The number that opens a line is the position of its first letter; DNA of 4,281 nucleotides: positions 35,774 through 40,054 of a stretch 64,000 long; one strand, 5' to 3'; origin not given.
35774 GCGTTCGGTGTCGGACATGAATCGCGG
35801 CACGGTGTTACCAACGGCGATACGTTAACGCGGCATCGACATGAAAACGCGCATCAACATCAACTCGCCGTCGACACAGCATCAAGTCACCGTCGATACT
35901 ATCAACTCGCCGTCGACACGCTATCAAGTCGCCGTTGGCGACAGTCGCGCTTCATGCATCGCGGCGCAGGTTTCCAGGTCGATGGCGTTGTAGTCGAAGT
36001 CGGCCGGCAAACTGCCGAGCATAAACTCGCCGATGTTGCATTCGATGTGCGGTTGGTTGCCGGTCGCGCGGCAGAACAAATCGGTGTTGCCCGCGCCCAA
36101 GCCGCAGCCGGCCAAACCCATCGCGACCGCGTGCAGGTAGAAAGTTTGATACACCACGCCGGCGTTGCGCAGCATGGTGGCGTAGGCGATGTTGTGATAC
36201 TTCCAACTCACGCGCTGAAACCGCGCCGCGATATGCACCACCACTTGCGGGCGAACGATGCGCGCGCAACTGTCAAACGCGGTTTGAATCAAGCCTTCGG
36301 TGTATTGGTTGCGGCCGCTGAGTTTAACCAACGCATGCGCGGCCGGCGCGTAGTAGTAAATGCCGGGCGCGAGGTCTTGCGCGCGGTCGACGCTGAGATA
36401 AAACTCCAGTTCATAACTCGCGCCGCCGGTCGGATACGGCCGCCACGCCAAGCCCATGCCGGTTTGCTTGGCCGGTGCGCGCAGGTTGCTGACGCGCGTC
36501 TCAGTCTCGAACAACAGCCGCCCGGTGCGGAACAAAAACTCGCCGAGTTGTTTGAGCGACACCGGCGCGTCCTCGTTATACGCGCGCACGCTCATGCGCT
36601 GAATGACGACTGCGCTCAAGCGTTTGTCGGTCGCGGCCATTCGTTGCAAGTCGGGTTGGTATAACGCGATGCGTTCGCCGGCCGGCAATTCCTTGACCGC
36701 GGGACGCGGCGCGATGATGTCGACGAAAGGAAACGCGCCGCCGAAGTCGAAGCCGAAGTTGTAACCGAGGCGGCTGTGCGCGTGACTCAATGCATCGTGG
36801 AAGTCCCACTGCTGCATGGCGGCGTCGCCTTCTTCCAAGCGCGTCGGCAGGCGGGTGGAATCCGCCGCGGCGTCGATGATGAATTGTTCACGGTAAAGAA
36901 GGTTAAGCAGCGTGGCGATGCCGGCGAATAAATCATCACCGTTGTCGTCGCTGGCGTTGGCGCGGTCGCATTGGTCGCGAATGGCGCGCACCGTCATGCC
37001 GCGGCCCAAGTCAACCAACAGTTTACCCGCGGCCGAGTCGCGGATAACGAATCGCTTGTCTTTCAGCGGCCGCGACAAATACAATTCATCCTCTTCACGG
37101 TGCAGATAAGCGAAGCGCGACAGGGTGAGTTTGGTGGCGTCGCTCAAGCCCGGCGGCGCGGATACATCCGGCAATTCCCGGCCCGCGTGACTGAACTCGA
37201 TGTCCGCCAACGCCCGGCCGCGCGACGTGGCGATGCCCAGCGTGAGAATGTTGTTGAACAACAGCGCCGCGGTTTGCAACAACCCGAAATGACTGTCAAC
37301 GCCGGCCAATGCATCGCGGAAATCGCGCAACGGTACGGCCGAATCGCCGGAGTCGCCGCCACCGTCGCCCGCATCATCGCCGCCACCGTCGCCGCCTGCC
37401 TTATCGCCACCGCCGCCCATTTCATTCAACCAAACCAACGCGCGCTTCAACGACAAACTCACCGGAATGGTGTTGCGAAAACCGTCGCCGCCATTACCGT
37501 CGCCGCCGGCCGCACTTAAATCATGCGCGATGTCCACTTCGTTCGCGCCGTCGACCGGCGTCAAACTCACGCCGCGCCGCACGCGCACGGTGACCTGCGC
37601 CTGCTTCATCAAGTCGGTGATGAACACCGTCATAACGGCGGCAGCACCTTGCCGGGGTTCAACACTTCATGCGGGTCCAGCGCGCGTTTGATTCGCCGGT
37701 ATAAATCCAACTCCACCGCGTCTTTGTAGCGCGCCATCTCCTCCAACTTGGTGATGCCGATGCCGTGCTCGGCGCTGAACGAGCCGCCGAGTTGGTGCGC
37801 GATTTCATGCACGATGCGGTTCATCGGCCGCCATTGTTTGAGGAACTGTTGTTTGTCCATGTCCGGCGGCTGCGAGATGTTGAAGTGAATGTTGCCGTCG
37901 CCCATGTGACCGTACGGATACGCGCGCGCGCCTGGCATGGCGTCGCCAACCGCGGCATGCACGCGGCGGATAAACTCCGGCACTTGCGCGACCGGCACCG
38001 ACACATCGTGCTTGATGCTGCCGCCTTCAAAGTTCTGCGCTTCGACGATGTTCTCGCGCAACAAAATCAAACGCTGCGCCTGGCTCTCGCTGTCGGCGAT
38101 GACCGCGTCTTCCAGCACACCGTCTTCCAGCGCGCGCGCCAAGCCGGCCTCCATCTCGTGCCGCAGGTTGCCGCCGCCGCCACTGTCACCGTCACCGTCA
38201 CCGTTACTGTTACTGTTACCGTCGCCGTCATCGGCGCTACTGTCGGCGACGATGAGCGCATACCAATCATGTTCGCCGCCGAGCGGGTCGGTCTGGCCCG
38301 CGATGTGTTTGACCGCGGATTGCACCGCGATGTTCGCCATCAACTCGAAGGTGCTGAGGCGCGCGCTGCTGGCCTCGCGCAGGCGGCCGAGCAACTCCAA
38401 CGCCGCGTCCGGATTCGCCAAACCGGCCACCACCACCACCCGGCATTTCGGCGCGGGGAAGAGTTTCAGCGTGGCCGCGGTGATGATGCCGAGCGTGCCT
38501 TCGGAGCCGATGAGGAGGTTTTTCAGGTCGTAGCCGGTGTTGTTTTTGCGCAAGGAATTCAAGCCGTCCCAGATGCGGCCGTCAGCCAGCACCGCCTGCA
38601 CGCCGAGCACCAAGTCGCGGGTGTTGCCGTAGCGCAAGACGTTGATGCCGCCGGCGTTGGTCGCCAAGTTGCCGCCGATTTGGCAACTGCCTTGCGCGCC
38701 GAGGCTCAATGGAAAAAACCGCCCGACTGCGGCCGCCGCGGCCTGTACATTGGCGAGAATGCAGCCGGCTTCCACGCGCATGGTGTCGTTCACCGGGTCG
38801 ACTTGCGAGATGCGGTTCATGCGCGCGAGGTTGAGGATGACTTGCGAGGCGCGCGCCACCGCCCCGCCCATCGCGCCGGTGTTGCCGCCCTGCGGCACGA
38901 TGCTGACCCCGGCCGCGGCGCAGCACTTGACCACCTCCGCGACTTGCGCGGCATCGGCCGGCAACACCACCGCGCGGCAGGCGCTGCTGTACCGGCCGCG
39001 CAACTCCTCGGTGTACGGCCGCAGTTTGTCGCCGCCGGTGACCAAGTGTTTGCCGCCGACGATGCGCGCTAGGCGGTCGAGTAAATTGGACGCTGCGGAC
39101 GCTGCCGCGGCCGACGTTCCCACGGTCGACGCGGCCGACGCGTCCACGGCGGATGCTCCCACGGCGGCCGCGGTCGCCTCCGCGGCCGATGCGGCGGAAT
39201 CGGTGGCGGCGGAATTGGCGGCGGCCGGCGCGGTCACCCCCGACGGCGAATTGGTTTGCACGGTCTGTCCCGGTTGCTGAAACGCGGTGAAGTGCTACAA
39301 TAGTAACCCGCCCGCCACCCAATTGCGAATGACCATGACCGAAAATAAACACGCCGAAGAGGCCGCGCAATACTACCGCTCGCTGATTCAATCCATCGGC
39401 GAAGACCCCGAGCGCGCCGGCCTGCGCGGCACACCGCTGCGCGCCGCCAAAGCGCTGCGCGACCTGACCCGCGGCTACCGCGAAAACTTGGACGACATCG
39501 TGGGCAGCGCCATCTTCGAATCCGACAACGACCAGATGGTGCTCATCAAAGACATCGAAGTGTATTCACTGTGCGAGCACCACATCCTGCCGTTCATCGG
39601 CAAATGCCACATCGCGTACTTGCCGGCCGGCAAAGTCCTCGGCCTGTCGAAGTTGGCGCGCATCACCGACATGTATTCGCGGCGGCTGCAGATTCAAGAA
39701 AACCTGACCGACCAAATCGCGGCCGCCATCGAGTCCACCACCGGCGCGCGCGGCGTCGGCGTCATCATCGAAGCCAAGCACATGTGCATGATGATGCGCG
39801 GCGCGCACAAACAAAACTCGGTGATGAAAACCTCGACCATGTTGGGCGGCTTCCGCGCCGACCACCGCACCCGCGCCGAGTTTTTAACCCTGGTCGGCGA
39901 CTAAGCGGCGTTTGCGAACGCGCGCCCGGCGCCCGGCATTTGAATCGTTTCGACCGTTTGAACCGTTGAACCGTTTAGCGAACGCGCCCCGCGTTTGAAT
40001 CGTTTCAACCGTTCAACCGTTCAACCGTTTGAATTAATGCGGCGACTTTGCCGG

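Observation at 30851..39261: Compact operon combining a LanM-like enzyme, a SagB-type dehydrogenase, an FAD-linked oxidase, an exported PBP-like protein and a nitroreductase, with no visible precursor peptide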

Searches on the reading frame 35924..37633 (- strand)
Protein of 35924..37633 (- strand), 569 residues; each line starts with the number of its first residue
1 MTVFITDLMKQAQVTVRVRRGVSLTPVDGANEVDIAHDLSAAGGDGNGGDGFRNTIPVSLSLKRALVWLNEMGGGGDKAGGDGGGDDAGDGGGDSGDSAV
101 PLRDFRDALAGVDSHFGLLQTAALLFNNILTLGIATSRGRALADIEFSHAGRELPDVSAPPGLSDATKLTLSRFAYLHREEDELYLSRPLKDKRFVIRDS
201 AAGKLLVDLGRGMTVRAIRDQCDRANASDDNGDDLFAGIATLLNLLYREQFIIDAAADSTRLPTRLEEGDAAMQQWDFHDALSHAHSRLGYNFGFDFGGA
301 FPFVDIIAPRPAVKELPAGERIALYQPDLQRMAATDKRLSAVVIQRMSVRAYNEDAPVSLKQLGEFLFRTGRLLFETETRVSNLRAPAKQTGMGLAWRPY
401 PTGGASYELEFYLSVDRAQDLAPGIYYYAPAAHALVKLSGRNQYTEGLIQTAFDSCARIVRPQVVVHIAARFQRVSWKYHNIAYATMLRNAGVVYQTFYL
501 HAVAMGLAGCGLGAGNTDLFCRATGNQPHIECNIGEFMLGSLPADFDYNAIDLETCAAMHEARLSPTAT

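Call 3: search_protein_families(library=pfam, proteins=[window:35924-37633:-], max_evalue=0.01)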
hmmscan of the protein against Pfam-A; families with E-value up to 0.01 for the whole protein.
window:35924-37633:- (569 aa): 2 families
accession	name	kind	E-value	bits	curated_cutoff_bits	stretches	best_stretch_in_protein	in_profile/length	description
PF22767.2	ThcOx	-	3.9e-18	66.8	27.7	1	169-290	1-107/110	Cyanobactin oxidase ThcOx,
PF00881.29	Nitroreductase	-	2e-13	51.3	23.5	1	345-527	3-155/167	Nitroreductase family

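Call 4: search_protein_families(library=ncbifam, proteins=[window:35924-37633:-], max_evalue=0.01)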
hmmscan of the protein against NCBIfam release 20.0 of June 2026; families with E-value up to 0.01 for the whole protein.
window:35924-37633:- (569 aa): 2 families
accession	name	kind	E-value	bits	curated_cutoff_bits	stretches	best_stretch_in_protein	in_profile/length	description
TIGR03605.1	antibiot_sagB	domain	1.4e-38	132.1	78.4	1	360-540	2-172/173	SagB family peptide dehydrogenase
TIGR04511.1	SagB_rel_DH_2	exception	3.6e-23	82.2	240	1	334-514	169-341/380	putative peptide maturation dehydrogenase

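Call 83: search_solved_structures(query=window:35924-37633:-, max_evalue=0.01)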
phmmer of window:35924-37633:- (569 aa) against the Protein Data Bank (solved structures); distinct sequences matched with E-value up to 0.01: 6.
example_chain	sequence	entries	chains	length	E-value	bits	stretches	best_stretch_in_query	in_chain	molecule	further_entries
8pz5_A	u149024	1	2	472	1.3e-62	215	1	158-542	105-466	SagB-type dehydrogenase domain protein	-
5lq4_B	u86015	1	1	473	1.3e-62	215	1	158-542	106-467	CyaGox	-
5lq4_A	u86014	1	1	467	1.7e-62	214.7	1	158-541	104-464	CyaGox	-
3eo7_A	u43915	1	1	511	2.8e-08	35.7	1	363-497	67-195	Putative Nitroreductase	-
6gos_C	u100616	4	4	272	1.1e-07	33.7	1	393-526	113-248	Microcin B17-processing protein McbC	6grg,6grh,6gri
7ly5_B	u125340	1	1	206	0.0088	17.5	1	381-517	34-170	BmdC, oxidase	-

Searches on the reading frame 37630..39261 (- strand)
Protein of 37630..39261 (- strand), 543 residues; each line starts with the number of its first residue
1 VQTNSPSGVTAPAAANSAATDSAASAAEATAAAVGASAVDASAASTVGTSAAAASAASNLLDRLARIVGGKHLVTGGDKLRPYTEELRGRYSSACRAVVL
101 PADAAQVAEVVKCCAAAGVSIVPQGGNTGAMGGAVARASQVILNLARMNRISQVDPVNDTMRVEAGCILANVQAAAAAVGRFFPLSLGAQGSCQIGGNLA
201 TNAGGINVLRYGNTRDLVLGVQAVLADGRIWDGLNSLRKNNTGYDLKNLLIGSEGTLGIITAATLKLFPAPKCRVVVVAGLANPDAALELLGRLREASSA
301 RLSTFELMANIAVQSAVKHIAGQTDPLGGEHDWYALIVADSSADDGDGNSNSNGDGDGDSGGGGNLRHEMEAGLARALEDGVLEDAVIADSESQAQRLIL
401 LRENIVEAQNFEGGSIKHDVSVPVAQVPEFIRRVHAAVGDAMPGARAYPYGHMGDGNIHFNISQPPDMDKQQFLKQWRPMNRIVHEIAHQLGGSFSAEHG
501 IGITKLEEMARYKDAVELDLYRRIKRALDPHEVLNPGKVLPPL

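Call 3: search_protein_families(library=pfam, proteins=[window:37630-39261:-], max_evalue=0.01)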
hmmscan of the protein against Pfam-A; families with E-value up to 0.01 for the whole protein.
window:37630-39261:- (543 aa): 2 families
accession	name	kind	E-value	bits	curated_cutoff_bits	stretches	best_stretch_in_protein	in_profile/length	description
PF02913.24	FAD-oxidase_C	-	4.4e-47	161.3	21.2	2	365-539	75-248/248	FAD linked oxidases, C-terminal domain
PF01565.28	FAD_binding_4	-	1.7e-36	125.4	26.4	1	96-231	2-136/139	FAD binding domain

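Call 4: search_protein_families(library=ncbifam, proteins=[window:37630-39261:-], max_evalue=0.01)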
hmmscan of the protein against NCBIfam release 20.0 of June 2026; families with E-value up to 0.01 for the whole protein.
window:37630-39261:- (543 aa): 10 families
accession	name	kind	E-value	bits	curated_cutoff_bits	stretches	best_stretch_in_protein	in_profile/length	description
TIGR00387.1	glcD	equivalog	1.2e-79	268.2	567.9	1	98-538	1-413/413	glycolate oxidase subunit GlcD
NF008408.0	PRK11230.1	equivalog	3.2e-52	177.6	897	2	56-320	17-279/499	glycolate oxidase subunit GlcD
NF049975.1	2HglutDHaseYdiJ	equivalog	1.5e-33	115.6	1350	3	91-232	48-191/1018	D-2-hydroxyglutarate dehydrogenase YdiJ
NF008439.0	PRK11282.1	equivalog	6.3e-24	84.5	284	1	104-296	8-198/358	glycolate oxidase subunit GlcE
NF041226.1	BagK_FevA1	equivalog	1.4e-11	43.5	800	1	97-273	42-209/453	bagremycin/ferroverdin biosynthesis FAD-dependent oxygenase BagK/FevA1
NF053785.1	DcplphribOxDprE1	equivalog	2.5e-11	43.5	500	1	90-276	10-189/449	decaprenylphosphoryl-beta-D-ribose oxidase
NF008387.0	PRK11183.1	equivalog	7.8e-11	41.2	391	1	55-208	6-163/570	D-lactate dehydrogenase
TIGR01678.1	FAD_lactone_ox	subfamily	4.4e-09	35.8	396.8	1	90-270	10-181/438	sugar 1,4-lactone oxidase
TIGR01679.1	bact_FAD_ox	subfamily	2e-08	33.6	292.25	1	89-269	6-174/419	FAD-linked oxidoreductase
TIGR01677.1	pln_FAD_oxido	subfamily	2.7e-06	26.2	383.1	1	97-273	36-217/560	FAD-dependent oxidoreductase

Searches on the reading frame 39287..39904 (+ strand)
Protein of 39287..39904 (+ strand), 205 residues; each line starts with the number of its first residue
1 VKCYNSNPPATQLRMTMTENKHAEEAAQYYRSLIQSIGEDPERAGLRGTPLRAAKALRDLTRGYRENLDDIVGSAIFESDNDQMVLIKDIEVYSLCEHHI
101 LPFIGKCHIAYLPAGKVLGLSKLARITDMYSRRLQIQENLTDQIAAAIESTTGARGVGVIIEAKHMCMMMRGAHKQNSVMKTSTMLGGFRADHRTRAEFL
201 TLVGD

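Call 3: search_protein_families(library=pfam, proteins=[window:39287-39904:+], max_evalue=0.01)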
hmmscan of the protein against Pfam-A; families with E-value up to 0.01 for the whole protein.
window:39287-39904:+ (205 aa): 1 family
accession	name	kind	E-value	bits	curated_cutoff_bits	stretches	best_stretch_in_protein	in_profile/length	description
PF01227.27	GTP_cyclohydroI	-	1.6e-70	236.6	27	1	28-203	3-178/179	GTP cyclohydrolase I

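Call 4: search_protein_families(library=ncbifam, proteins=[window:39287-39904:+], max_evalue=0.01)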
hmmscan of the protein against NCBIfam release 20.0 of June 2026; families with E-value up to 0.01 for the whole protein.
window:39287-39904:+ (205 aa): 4 families
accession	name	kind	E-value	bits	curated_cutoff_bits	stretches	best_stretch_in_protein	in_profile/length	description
NF006825.1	PRK09347.1-2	subfamily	1.9e-76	255.5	174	1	28-203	3-178/179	GTP cyclohydrolase I FolE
TIGR00063.1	folE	equivalog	1.1e-67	227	181.6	1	28-203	3-178/180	GTP cyclohydrolase I FolE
NF006826.0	PRK09347.1-3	subfamily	1.3e-66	223.7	162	1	21-203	4-186/189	GTP cyclohydrolase I FolE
NF006824.0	PRK09347.1-1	equivalog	2.2e-41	141.7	202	1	14-203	26-216/219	GTP cyclohydrolase I FolE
